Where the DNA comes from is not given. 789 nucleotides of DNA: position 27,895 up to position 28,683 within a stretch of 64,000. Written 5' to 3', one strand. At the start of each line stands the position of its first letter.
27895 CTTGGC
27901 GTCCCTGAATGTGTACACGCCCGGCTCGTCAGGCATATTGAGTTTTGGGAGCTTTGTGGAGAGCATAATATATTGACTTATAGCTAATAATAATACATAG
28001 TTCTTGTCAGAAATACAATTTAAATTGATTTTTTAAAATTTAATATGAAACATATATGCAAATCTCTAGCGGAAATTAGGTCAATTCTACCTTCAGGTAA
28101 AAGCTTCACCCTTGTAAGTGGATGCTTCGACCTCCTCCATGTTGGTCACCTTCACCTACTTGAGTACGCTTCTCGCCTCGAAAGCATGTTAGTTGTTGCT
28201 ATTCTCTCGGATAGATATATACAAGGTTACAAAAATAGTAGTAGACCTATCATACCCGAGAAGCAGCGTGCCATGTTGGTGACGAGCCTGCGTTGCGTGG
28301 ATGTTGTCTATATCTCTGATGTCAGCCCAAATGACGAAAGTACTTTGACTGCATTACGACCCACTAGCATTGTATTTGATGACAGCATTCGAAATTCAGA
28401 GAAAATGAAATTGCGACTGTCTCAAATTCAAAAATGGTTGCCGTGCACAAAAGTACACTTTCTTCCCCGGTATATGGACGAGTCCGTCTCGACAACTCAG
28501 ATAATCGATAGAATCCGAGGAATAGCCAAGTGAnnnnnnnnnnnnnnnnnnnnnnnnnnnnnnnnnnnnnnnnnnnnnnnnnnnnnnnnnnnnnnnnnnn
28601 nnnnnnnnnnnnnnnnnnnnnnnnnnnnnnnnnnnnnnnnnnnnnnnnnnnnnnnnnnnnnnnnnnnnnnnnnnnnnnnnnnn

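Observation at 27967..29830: AT-rich three-gene islet: RfaE-II-like nucleotidyltransferase, NUDIX hydrolase and histidine phosphatase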

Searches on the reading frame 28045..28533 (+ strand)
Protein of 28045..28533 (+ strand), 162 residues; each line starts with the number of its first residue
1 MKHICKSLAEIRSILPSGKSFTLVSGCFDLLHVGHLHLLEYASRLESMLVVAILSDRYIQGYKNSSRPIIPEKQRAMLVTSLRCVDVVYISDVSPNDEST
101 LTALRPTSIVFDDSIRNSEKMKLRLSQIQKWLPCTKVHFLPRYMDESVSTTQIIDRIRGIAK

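Call 3: search_protein_families(library=pfam, proteins=[window:28045-28533:+], max_evalue=0.01)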
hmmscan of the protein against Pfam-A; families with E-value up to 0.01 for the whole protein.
window:28045-28533:+ (162 aa): 1 family
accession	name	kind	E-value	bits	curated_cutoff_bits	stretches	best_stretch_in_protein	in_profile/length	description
PF01467.32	CTP_transf_like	-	8.8e-13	49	21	1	24-156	2-133/133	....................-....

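Call 4: search_protein_families(library=ncbifam, proteins=[window:28045-28533:+], max_evalue=0.01)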
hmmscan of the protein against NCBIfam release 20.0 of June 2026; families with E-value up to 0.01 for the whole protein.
window:28045-28533:+ (162 aa): 11 families
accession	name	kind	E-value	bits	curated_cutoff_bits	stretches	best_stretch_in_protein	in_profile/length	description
TIGR02199.1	rfaE_dom_II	equivalog_domain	1.2e-21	77.1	181.5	1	17-158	9-143/144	D-glycero-beta-D-manno-heptose 1-phosphate adenylyltransferase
NF008454.0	PRK11316.1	equivalog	5.5e-16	58.2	521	1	16-158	337-472/475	bifunctional D-glycero-beta-D-manno-heptose-7-phosphate kinase/D-glycero-beta-D-manno-heptose 1-phosphate adenylyltransferase HldE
TIGR00125.1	cyt_tran_rel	domain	9.6e-13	48.1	27.7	1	24-87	4-64/65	adenylyltransferase/cytidyltransferase family protein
TIGR01518.1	g3p_cytidyltrns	equivalog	9.1e-10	38.7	165.4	1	23-154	2-122/125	glycerol-3-phosphate cytidylyltransferase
NF001985.0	PRK00777.1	subfamily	1.3e-08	35.1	104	1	23-153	8-141/157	pantetheine-phosphate adenylyltransferase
NF002250.0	PRK01170.1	subfamily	1.1e-06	28.3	489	1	22-109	3-89/322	bifunctional pantetheine-phosphate adenylyltransferase/NTP phosphatase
NF005518.0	PRK07143.1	equivalog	0.00016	21.2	232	1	20-89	16-86/281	hypothetical protein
NF041124.1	CoaD_Thcocales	equivalog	0.00074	19.5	290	1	23-77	8-61/156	phosphopantetheine adenylyltransferase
TIGR01510.1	coaD_prev_kdtB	equivalog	0.0025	17.8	103.3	1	23-56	3-36/155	pantetheine-phosphate adenylyltransferase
NF045965.1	RibF_rel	equivalog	0.0063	16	200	1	22-81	15-80/279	FAD synthase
NF004162.0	PRK05627.1-5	equivalog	0.0085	15.5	241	1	24-90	18-85/304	bifunctional riboflavin kinase/FAD synthetase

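Call 10: find_encoding_contigs(protein=window:28045-28533:+, flank=10000, max_places=10)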
Protein window:28045-28533:+ (162 aa): 1 contig read that carries it; 1 place shown.
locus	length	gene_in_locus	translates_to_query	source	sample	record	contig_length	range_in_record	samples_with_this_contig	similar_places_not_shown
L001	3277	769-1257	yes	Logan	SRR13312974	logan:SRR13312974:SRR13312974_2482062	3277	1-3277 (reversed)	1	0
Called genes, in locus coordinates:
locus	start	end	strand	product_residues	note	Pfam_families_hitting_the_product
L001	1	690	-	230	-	?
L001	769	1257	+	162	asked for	PF01467:CTP_transf_like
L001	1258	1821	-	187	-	PF00293:NUDIX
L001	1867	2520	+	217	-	PF00300:His_Phos_1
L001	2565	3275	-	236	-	?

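Call 12: find_homologous_proteins(query=window:28045-28533:+, max_evalue=0.001)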
Query window:28045-28533:+ (162 aa): 528 proteins with E <= 0.001 among 570 candidates; the best 120 are listed.
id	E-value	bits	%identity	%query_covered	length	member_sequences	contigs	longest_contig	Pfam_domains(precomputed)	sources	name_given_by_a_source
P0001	3.4e-100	350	100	100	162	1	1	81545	PF01467.33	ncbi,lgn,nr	ncbi:MAG: RfaE bifunctional protein domain [Candidatus Parcubacteria bacterium]|nr:RfaE bifunctional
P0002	1.5e-51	192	56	98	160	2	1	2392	PF01467.33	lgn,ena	-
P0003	2.3e-50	188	57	98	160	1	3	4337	PF01467.33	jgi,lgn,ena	jgi:cytidyltransferase-like protein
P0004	3.2e-50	188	57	98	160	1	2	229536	PF01467.33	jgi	jgi:rfaE bifunctional protein nucleotidyltransferase chain/domain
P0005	4.7e-50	187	54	98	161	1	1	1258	PF01467.33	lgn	-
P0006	8.0e-50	186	55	98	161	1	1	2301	PF01467.33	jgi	-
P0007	8.4e-50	186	55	98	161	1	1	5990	PF01467.33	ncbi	-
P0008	1.3e-49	186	53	99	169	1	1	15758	PF01467.33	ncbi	-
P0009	7.6e-49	183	54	98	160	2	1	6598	PF01467.33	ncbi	-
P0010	1.0e-48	183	54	98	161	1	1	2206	PF01467.33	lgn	-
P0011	1.6e-48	182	54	98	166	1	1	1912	PF01467.33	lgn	-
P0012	2.2e-48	182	56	98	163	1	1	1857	PF01467.33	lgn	-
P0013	5.2e-48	181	54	98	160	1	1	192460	PF01467.33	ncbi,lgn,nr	ncbi:MAG: ADP-heptose synthase [Candidatus Adlerbacteria bacterium]|nr:ADP-heptose synthase [Candida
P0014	2.3e-47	178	52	98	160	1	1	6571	PF01467.33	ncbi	-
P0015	5.2e-47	177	53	93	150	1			PF01467.33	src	-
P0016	6.2e-47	177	53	98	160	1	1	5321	PF01467.33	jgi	jgi:cytidyltransferase-like protein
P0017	1.8e-46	176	55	99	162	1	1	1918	PF01467.33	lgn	-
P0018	4.1e-46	174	53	98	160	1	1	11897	PF01467.33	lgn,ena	-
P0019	6.7e-46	174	50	99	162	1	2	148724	PF01467.33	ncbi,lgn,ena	-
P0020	2.7e-45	172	53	97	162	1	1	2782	PF01467.33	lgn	-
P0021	2.7e-44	168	52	98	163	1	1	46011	PF01467.33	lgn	-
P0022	4.1e-44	168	53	99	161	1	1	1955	PF01467.33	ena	-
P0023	1.3e-43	166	52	93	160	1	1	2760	PF01467.33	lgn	-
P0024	2.1e-42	162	52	91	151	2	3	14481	PF01467.33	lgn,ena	-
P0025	3.4e-42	162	50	97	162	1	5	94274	PF01467.33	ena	-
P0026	7.4e-39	151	50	98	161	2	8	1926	PF01467.33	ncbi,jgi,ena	-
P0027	8.3e-38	147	46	98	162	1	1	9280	PF01467.33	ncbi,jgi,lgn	ncbi:MAG: D,D-heptose 1-phosphate adenosyltransferase / D,D-heptose 7-phosphate kinase [Candidatus P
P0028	9.8e-37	144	59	72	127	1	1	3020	PF01467.33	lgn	-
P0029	5.6e-36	142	47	97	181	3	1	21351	PF01467.33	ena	-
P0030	4.7e-35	139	46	98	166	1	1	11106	PF01467.33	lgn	-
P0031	1.6e-33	134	45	97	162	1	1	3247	PF01467.33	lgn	-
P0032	4.3e-33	132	43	97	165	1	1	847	PF01467.33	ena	-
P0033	1.9e-29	120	47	83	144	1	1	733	PF01467.33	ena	-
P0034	1.4e-20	92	48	61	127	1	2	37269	PF01467.33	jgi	jgi:cytidyltransferase-like protein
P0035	6.0e-18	83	51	56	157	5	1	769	PF01467.33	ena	-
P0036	1.2e-17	82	49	56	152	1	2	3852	PF01467.33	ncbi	-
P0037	2.1e-17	81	46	65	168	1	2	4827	PF01467.33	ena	-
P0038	2.1e-17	81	49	61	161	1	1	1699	PF01467.33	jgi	jgi:D-glycero-beta-D-manno-heptose 1-phosphate adenylyltransferase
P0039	3.5e-17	81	46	64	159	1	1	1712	PF01467.33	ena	-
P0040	3.6e-17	80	39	87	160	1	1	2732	PF01467.33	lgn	-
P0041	3.8e-17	80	46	64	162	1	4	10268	PF01467.33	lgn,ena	-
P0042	4.2e-17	80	57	46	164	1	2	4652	PF01467.33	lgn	-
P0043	4.7e-17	80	50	56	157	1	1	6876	PF01467.33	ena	-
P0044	6.3e-17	80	51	56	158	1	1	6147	PF01467.33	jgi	jgi:rfaE bifunctional protein nucleotidyltransferase chain/domain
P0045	6.6e-17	80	45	64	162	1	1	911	PF01467.33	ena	-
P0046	7.0e-17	80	48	62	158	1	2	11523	PF01467.33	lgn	-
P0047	7.4e-17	79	46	65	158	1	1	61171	PF01467.33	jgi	jgi:rfaE bifunctional protein nucleotidyltransferase chain/domain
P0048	9.1e-17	79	47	55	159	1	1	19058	PF01467.33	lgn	-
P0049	9.9e-17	79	52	55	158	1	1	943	PF01467.33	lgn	-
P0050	1.2e-16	79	45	64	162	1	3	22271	PF01467.33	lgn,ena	-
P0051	1.5e-16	79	45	61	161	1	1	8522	PF01467.33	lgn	-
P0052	1.5e-16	78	45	64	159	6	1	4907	PF01467.33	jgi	jgi:rfaE bifunctional protein nucleotidyltransferase chain/domain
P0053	1.6e-16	78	48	56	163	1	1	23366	PF01467.33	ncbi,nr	ncbi:MAG: D-glycero-beta-D-manno-heptose 1-phosphate adenylyltransferase [Fimbriimonadales bacterium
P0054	2.5e-16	78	45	64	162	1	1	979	PF01467.33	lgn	-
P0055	2.6e-16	78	45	64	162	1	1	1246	PF01467.33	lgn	-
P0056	2.7e-16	78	35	93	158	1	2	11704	PF01467.33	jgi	jgi:D-glycero-beta-D-manno-heptose 1-phosphate adenylyltransferase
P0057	2.7e-16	78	42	65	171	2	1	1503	PF01467.33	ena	-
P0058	3.1e-16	77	50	46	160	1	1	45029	PF01467.33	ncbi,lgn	-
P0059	3.1e-16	77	43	55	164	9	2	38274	PF01467.33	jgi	-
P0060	3.3e-16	77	50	46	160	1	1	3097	PF01467.33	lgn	-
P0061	3.9e-16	77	51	45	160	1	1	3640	PF01467.33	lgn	-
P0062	6.8e-16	76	44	64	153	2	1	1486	PF01467.33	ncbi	-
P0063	1.3e-15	75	51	55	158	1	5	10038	PF01467.33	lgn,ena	-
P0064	1.3e-15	75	51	55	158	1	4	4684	PF01467.33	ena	-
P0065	1.4e-15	75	51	55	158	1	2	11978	PF01467.33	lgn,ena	-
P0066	1.6e-15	75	48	55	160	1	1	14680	PF01467.33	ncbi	ncbi:MAG: adenylyltransferase/cytidyltransferase family protein [Chloroflexota bacterium]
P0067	1.6e-15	75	38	86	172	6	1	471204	PF01467.33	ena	-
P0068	2.0e-15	75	50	44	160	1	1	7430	PF01467.33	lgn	-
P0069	2.3e-15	75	48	56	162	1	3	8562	PF01467.33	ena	-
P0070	2.5e-15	74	46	64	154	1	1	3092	PF01467.33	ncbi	-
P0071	2.6e-15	74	36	95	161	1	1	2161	PF01467.33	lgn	-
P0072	2.8e-15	74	39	87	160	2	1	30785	PF01467.33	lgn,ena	-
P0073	2.9e-15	74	53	47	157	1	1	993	PF01467.33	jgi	-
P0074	3.0e-15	74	44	65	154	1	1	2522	PF01467.33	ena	-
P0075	3.1e-15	74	50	56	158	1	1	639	PF01467.33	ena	-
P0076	3.3e-15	74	46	64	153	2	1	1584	PF01467.33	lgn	-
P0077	3.5e-15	74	48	55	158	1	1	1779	PF01467.33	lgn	-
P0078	3.9e-15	74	46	56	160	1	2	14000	PF01467.33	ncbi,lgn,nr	ncbi:MAG: adenylyltransferase/cytidyltransferase family protein [Blastocatellia bacterium]|nr:adenyl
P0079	4.0e-15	74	44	65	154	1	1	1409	PF01467.33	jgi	-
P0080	4.1e-15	74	44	59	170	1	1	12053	PF01467.33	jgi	-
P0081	4.1e-15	74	51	55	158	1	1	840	PF01467.33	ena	-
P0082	4.5e-15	74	37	86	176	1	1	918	PF01467.33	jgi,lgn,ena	-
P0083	5.2e-15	73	46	59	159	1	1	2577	PF01467.33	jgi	jgi:D-glycero-beta-D-manno-heptose 1-phosphate adenylyltransferase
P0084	5.4e-15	73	48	56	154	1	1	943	PF01467.33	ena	-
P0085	5.4e-15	73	51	54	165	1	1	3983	PF01467.33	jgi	jgi:rfaE bifunctional protein nucleotidyltransferase chain/domain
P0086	5.6e-15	73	38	89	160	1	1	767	PF01467.33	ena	-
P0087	5.6e-15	73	43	61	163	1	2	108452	PF01467.33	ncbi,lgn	ncbi:MAG: adenylyltransferase/cytidyltransferase family protein [Pyrinomonadaceae bacterium]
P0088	6.1e-15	73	48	55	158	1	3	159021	PF01467.33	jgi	jgi:rfaE bifunctional protein nucleotidyltransferase chain/domain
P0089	6.3e-15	73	49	56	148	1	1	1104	PF01467.33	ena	-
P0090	6.6e-15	73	49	56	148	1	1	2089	PF01467.33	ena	-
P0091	6.7e-15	73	49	56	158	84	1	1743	PF01467.33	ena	-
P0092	6.9e-15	73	38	86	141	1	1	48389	PF01467.33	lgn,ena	-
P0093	7.0e-15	73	49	56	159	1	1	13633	PF01467.33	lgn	-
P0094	7.3e-15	73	48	56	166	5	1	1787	PF01467.33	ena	-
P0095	7.5e-15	73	42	62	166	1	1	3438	PF01467.33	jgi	jgi:D-glycero-beta-D-manno-heptose 1-phosphate adenylyltransferase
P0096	7.6e-15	73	44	65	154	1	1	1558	PF01467.33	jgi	jgi:D-glycero-beta-D-manno-heptose 1-phosphate adenylyltransferase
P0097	7.6e-15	73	49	55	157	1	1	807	PF01467.33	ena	-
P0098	8.0e-15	73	51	55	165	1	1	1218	PF01467.33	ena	-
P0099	8.0e-15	73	35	99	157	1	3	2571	PF01467.33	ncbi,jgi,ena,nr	ncbi:D-glycero-beta-D-manno-heptose 1-phosphate adenylyltransferase [candidate division KSB1 bacteri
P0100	8.4e-15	73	49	56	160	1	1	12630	PF01467.33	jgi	jgi:rfaE bifunctional protein nucleotidyltransferase chain/domain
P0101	8.5e-15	73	44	65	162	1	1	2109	PF01467.33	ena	-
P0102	8.5e-15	73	44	65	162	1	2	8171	PF01467.33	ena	-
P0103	8.6e-15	73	48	56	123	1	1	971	PF01467.33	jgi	jgi:D-glycero-beta-D-manno-heptose 1-phosphate adenylyltransferase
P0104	8.6e-15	73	44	60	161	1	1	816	PF01467.33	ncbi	-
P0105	8.7e-15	73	47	52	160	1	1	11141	PF01467.33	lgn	-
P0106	8.8e-15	73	35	99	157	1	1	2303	PF01467.33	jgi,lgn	-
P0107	9.0e-15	73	45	64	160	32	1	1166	PF01467.33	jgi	-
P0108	9.1e-15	73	48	56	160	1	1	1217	PF01467.33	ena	-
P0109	9.1e-15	73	48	56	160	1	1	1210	PF01467.33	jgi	-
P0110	9.3e-15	73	48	56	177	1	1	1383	PF01467.33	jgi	jgi:rfaE bifunctional protein nucleotidyltransferase chain/domain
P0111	1.0e-14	73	35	88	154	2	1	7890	PF01467.33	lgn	-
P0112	1.1e-14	72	44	64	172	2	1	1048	PF01467.33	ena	-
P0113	1.1e-14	72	50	54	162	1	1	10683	PF01467.33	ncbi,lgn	-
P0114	1.2e-14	72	43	64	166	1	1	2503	PF01467.33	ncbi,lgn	-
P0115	1.2e-14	72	49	55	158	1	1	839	PF01467.33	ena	-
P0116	1.2e-14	72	50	54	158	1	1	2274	PF01467.33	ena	-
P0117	1.3e-14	72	43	65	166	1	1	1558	PF01467.33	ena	-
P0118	1.4e-14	72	49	56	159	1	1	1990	PF01467.33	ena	-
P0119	1.4e-14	72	49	56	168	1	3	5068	PF01467.33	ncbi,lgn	-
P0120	1.6e-14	72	38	94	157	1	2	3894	PF01467.33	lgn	-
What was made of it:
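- Closest known: HldE domain II / HldC. Different: The C-terminal third diverges, with only 55-65% coverage against generic homologues (call 12).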

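Call 13: find_encoding_contigs(protein=P0004, flank=10000, max_places=2)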
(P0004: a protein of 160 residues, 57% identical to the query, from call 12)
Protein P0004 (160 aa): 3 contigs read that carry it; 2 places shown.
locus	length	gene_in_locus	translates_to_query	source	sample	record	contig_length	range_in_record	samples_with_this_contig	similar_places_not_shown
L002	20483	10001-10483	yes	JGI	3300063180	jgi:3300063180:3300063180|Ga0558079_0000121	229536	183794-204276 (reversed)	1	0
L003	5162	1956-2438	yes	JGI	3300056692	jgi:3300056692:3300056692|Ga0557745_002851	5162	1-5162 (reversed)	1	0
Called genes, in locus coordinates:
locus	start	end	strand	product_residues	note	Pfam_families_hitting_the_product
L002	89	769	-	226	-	-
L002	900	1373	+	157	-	-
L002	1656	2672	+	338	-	PF14022:DUF4238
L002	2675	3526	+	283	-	-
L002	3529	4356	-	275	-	PF13847:Methyltransf_31, PF13649:Methyltransf_25 (weak)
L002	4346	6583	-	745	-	PF00155:Aminotran_1_2, PF00266:Aminotran_5, PF01041:DegT_DnrJ_EryC1, PF01053:Cys_Met_Meta_PP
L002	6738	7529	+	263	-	PF01978:TrmB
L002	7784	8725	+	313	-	PF01636:APH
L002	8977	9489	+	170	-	PF27765:UCP032817-like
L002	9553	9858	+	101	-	PF19673:DUF6176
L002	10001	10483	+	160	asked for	PF01467:CTP_transf_like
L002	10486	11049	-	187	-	PF00293:NUDIX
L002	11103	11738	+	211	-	PF00300:His_Phos_1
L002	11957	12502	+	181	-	PF27765:UCP032817-like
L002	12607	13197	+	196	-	PF05891:Methyltransf_PK, PF08241:Methyltransf_11, PF13649:Methyltransf_25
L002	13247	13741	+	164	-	PF06414:Zeta_toxin (weak), PF13207:AAA_17 (faint), PF13238:AAA_18 (weak), PF13671:AAA_33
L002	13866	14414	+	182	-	PF01872:RibD_C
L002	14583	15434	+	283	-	PF02142:MGS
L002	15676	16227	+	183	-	PF09419:PGP_phosphatase (weak), PF13419:HAD_2 (weak), PF00702:Hydrolase (weak), PF13242:Hydrolase_like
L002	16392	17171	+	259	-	PF21633:MOV-10_Ig-like (faint), PF14524:Wzt_C (weak)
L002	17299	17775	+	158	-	PF00581:Rhodanese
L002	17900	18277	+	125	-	-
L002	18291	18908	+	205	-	PF00300:His_Phos_1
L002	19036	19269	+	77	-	-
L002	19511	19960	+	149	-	PF13302:Acetyltransf_3, PF00583:Acetyltransf_1, PF13673:Acetyltransf_10, PF13508:Acetyltransf_7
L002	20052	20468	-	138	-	PF08570:DUF1761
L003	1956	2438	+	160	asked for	PF01467:CTP_transf_like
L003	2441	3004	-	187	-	PF00293:NUDIX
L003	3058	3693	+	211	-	PF00300:His_Phos_1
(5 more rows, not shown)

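Call 14: find_encoding_contigs(protein=P0013, flank=10000, max_places=2)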
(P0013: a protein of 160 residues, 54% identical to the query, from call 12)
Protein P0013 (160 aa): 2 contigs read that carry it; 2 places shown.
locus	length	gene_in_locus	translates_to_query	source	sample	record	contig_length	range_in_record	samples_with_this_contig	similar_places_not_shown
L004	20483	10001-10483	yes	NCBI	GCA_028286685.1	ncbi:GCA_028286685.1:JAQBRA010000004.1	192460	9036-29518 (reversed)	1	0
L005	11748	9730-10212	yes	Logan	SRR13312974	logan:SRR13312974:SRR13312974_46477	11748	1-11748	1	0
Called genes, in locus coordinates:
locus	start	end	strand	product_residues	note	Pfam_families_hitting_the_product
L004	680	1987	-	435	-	PF08245:Mur_ligase_M, PF02875:Mur_ligase_C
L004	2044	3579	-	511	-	PF00905:Transpeptidase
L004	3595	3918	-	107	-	-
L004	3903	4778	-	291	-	PF01795:Methyltransf_5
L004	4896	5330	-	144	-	PF02381:MraZ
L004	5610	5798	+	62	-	-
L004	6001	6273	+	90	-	-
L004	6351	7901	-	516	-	PF01921:tRNA-synt_1f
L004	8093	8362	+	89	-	-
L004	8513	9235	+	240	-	PF13505:OMP_b-brl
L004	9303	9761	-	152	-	PF03449:GreA_GreB_N, PF01272:GreA_GreB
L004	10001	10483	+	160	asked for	PF01467:CTP_transf_like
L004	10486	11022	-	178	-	PF00293:NUDIX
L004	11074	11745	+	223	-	PF00300:His_Phos_1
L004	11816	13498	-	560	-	PF03717:PBP_dimer, PF00905:Transpeptidase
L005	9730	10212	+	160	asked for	PF01467:CTP_transf_like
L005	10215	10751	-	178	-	PF00293:NUDIX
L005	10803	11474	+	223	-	PF00300:His_Phos_1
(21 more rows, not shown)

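Call 15: find_encoding_contigs(protein=P0019, flank=10000, max_places=2)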
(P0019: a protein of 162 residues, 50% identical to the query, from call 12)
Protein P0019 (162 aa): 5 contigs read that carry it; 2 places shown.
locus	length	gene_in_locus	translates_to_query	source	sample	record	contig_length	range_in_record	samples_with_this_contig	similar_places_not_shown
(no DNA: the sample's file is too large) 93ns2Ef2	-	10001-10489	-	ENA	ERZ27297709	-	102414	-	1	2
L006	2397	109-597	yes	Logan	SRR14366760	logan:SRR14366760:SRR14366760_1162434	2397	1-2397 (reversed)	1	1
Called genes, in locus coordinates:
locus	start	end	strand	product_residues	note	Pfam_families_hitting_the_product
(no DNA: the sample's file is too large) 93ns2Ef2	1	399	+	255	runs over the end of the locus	PF02424:ApbE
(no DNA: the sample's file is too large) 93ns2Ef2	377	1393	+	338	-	PF00155:Aminotran_1_2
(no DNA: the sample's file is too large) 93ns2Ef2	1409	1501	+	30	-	-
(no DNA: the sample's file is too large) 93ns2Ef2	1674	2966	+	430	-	-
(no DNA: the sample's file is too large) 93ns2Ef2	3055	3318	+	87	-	PF04149:DUF397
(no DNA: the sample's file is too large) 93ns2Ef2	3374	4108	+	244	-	PF12146:Hydrolase_4 (weak), PF00561:Abhydrolase_1 (weak), PF12697:Abhydrolase_6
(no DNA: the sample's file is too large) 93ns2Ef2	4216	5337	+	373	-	PF00899:ThiF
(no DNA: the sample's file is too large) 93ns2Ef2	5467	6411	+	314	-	PF00881:Nitroreductase (faint)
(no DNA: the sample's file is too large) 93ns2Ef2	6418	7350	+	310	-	-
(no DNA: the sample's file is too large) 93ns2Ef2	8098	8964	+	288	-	PF02518:HATPase_c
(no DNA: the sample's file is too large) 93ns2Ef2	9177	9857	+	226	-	PF14528:LAGLIDADG_3 (faint)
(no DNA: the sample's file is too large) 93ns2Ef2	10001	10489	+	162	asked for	PF01467:CTP_transf_like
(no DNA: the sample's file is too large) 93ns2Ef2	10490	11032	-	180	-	PF00293:NUDIX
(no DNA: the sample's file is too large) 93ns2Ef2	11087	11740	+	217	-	PF00300:His_Phos_1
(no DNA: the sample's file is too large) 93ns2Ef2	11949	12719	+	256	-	PF01209:Ubie_methyltran, PF13847:Methyltransf_31 (weak), PF08241:Methyltransf_11, PF08242:Methyltransf_12, PF13649:Methyltransf_25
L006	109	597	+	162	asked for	PF01467:CTP_transf_like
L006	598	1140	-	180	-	PF00293:NUDIX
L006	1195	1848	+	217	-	PF00300:His_Phos_1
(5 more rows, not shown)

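Call 23: search_solved_structures(query=window:28045-28533:+, max_evalue=0.01, show_alignments=2)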
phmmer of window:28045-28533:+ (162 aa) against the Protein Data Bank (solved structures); distinct sequences matched with E-value up to 0.01: 9.
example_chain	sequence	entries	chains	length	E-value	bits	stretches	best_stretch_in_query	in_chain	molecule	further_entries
3elb_A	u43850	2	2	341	6.2e-14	55.3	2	18-90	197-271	Ethanolamine-phosphate cytidylyltransferase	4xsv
5x9q_A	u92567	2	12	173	3.6e-09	39.8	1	7-108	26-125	Putative cytidylyltransferase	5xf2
3glv_A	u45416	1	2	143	2.3e-08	37.2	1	23-112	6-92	Lipopolysaccharide core biosynthesis protein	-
1coz_A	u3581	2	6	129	6.8e-07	32.4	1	23-88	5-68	PROTEIN (GLYCEROL-3-PHOSPHATE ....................) | glycerol-3-phosphate cytidylyltransferase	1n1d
2b7l_A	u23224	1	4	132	1.6e-06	31.2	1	23-89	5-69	glycerol-3-phosphate cytidylyltransferase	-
9hsm_A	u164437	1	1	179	0.00042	23.4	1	21-157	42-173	choline-phosphate cytidylyltransferase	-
9hsg_A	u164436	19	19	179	0.00042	23.4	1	21-157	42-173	choline-phosphate cytidylyltransferase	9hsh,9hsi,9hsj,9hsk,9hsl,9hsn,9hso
4zcp_A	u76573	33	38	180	0.00043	23.4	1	21-157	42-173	Cholinephosphate cytidylyltransferase | Choline-phosphate cytidylyltransferase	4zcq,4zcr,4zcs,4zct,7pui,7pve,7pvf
5x3d_A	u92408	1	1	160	0.00068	22.7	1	24-117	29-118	Phosphoenolpyruvate phosphomutase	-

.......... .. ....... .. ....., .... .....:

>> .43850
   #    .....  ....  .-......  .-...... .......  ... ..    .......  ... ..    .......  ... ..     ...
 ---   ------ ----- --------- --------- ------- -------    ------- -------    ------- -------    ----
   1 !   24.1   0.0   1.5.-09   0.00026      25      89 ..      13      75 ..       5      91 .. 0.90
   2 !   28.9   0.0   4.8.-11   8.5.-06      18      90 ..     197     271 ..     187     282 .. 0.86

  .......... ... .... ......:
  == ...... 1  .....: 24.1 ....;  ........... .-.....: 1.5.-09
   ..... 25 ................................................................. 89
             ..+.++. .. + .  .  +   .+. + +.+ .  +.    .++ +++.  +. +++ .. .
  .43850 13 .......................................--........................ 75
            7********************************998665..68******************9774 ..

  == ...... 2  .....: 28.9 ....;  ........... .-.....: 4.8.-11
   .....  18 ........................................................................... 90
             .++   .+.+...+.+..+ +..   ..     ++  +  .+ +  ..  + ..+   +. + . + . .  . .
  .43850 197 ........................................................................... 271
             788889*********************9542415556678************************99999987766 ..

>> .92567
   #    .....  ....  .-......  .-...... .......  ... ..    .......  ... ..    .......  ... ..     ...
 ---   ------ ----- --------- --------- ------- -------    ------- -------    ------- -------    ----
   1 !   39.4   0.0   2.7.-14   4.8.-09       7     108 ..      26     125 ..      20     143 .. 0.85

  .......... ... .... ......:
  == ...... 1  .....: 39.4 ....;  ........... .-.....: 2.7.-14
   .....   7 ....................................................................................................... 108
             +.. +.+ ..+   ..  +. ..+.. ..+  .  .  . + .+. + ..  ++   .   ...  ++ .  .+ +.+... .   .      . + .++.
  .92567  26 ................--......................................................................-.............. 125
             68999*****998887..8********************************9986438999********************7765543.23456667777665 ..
